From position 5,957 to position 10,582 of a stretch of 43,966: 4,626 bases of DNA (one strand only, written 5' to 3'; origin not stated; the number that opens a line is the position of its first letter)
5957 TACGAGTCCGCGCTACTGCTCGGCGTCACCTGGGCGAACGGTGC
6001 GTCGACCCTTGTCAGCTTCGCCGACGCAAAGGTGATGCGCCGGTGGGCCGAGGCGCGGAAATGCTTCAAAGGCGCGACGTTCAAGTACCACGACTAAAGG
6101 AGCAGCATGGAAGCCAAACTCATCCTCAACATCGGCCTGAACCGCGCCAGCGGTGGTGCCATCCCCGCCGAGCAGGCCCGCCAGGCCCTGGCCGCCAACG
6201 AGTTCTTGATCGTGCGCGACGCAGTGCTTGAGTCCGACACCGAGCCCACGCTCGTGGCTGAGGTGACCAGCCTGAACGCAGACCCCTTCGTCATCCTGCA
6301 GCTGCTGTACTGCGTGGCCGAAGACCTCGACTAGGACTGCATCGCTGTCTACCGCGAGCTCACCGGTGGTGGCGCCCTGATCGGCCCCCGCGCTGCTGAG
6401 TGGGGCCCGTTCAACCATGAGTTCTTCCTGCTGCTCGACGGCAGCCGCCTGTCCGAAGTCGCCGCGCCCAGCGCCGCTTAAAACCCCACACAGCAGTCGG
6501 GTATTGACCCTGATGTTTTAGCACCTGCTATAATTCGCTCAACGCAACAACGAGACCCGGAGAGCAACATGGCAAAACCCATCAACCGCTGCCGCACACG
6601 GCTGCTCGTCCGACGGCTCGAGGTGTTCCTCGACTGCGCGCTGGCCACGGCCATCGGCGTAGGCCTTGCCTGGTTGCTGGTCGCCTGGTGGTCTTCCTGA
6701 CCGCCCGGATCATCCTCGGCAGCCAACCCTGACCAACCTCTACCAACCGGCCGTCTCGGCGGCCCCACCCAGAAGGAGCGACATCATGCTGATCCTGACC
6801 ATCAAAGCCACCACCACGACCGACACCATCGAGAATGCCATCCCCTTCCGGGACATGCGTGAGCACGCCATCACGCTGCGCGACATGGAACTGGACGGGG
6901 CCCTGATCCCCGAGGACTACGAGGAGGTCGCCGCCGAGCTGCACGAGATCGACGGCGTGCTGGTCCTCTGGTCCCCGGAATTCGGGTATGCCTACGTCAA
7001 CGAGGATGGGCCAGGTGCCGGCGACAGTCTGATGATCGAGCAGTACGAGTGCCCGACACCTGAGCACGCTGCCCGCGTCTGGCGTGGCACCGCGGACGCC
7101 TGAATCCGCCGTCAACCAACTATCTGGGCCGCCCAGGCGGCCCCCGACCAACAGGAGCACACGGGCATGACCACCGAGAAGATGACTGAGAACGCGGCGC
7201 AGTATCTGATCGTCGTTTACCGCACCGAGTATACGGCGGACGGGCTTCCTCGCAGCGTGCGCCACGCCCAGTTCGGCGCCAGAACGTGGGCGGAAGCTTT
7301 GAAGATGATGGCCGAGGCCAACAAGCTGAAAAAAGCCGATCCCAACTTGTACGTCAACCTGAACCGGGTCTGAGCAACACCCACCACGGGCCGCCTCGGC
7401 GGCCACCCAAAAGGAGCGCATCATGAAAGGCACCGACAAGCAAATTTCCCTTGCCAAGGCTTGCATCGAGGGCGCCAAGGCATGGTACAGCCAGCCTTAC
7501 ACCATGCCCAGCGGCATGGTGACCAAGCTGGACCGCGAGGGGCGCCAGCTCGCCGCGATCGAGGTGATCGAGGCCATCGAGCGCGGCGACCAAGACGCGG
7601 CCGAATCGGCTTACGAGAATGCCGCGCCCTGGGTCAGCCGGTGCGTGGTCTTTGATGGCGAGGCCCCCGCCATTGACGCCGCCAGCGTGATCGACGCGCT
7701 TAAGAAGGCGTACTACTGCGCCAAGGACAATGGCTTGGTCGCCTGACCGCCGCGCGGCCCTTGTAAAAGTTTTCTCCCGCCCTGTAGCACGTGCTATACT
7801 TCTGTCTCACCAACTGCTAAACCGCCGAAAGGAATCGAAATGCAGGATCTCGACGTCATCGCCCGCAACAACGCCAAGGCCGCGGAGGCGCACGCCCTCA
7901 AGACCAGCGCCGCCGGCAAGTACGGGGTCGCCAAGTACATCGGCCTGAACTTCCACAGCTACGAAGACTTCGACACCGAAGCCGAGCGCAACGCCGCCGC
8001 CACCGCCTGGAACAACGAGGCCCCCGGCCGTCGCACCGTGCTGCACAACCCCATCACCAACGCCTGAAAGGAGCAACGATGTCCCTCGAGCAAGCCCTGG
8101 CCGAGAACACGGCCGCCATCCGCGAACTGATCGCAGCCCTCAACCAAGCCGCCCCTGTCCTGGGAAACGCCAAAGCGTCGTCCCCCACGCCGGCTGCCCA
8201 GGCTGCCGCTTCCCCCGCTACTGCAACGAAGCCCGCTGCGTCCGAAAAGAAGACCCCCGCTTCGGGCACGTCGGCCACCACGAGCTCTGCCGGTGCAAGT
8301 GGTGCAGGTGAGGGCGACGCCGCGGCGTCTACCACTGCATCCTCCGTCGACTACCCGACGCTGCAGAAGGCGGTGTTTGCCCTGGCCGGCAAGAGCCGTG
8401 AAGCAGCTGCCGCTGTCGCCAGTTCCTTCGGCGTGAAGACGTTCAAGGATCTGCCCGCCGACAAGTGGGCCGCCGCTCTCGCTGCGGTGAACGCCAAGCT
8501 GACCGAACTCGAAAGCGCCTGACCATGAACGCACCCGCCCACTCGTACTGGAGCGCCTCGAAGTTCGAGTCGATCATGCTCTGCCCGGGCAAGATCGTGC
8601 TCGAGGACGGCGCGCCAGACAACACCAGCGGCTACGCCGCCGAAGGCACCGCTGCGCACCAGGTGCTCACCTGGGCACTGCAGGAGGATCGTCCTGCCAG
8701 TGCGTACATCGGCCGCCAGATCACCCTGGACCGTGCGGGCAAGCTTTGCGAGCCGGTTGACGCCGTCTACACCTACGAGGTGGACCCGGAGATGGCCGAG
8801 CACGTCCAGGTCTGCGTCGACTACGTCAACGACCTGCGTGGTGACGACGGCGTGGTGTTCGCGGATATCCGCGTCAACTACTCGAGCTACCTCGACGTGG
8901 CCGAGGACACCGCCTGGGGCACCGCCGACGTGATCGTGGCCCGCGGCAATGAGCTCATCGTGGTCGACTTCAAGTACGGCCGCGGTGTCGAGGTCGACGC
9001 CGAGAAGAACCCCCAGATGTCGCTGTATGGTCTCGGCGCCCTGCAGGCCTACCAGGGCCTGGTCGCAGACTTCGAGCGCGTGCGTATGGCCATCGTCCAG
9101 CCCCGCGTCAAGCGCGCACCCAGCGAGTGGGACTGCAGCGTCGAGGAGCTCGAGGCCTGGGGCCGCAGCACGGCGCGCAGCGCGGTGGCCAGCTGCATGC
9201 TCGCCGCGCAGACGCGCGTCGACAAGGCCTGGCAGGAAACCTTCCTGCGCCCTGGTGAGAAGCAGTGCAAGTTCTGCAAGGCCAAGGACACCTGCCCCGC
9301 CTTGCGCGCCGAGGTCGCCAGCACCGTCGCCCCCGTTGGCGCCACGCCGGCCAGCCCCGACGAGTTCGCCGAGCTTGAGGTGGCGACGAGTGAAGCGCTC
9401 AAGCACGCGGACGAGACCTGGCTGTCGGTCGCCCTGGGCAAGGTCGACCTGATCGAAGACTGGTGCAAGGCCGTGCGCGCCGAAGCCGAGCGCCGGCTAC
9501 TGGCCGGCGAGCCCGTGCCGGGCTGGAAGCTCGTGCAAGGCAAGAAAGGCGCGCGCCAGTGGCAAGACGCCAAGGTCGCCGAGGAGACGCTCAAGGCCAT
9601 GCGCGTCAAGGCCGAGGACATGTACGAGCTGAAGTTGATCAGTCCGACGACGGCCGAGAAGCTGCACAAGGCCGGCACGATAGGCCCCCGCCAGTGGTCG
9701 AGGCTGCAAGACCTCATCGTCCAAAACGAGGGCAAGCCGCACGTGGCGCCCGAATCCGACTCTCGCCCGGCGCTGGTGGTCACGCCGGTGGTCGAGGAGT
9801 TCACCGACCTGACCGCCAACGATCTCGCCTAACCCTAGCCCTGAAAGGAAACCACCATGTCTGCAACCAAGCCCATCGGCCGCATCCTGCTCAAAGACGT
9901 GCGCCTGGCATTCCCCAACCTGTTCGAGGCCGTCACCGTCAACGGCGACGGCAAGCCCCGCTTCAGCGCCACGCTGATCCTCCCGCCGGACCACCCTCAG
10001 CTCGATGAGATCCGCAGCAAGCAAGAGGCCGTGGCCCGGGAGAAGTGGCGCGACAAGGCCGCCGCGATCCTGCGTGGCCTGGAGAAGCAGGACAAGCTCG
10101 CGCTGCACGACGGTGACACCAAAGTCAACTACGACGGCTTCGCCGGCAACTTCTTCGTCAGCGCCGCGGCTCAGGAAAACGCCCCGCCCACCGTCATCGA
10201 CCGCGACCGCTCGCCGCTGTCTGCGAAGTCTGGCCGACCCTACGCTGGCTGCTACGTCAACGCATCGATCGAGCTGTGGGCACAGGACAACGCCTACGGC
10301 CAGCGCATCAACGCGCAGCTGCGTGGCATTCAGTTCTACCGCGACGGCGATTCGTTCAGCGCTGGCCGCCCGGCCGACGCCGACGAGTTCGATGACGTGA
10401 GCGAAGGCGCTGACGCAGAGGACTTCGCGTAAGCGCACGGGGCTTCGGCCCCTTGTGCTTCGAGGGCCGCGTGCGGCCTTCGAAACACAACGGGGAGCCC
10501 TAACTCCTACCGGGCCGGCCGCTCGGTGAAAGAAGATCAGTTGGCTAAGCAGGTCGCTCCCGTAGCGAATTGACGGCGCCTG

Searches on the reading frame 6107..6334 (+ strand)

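Call 46: search_protein_families(library=pfam, proteins=[window:6107-6334:+], max_evalue=0.01)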
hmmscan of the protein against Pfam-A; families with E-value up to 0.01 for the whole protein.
window:6107-6334:+ (75 aa): 0 families

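Call 56: search_protein_families(library=phrogs, proteins=[window:6107-6334:+], max_evalue=0.001)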
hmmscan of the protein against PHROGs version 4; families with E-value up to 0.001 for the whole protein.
window:6107-6334:+ (75 aa): 1 family
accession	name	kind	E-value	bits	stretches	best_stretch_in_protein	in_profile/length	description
phrog_11722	-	unknown function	1.9e-05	25.6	1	4-74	3-79/124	-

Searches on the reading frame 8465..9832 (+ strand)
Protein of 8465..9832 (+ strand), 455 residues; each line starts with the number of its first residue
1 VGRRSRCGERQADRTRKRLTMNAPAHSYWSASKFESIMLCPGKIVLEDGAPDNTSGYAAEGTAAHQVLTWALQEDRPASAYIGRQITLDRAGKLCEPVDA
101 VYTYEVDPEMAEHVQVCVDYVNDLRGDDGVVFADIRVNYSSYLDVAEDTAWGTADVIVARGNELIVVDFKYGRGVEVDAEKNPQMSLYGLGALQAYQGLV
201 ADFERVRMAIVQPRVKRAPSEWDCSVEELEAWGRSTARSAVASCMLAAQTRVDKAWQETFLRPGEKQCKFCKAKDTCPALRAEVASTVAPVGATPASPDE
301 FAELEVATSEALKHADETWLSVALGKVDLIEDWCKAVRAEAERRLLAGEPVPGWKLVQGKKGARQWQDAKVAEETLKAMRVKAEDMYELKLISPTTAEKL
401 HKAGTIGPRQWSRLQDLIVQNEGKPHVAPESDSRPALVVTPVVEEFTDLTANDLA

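Call 8: search_protein_families(library=pfam, proteins=[window:8465-9832:+], max_evalue=0.01)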
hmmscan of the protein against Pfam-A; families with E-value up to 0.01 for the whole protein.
window:8465-9832:+ (455 aa): 2 families
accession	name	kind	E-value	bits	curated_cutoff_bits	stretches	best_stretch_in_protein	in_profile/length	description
PF10926.14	DUF2800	-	3.1e-84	283.7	21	1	26-435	1-368/368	Protein of unknown function (DUF2800)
PF12705.13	PDDEXK_1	-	7.9e-11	42.8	22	1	29-278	2-247/247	PD-(D/E)XK nuclease superfamily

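Call 9: search_protein_families(library=phrogs, proteins=[window:8465-9832:+], max_evalue=0.001)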
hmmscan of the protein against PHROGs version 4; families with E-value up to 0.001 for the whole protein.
window:8465-9832:+ (455 aa): 2 families
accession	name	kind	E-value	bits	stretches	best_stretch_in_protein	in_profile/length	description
phrog_69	-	DNA, RNA and nucleotide metabolism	4.5e-103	346.9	1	12-452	73-479/501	exonuclease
phrog_3953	-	DNA, RNA and nucleotide metabolism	4.4e-15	56.9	1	24-219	11-156/186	exonuclease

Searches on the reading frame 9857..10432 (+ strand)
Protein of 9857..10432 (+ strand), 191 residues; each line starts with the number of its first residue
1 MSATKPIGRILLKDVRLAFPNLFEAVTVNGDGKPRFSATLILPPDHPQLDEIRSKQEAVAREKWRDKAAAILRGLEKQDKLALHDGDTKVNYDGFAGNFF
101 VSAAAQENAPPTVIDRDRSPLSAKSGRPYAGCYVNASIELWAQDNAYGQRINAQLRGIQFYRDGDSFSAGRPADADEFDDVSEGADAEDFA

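Call 46: search_protein_families(library=pfam, proteins=[window:9857-10432:+], max_evalue=0.01)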
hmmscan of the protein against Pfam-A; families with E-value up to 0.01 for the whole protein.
window:9857-10432:+ (191 aa): 1 family
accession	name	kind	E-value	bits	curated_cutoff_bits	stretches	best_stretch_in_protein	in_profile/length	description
PF10991.15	Enc34_ssDNA-bd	-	1.6e-36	126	26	1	10-189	3-174/176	Enterobacter phage Enc34, ssDNA-binding protein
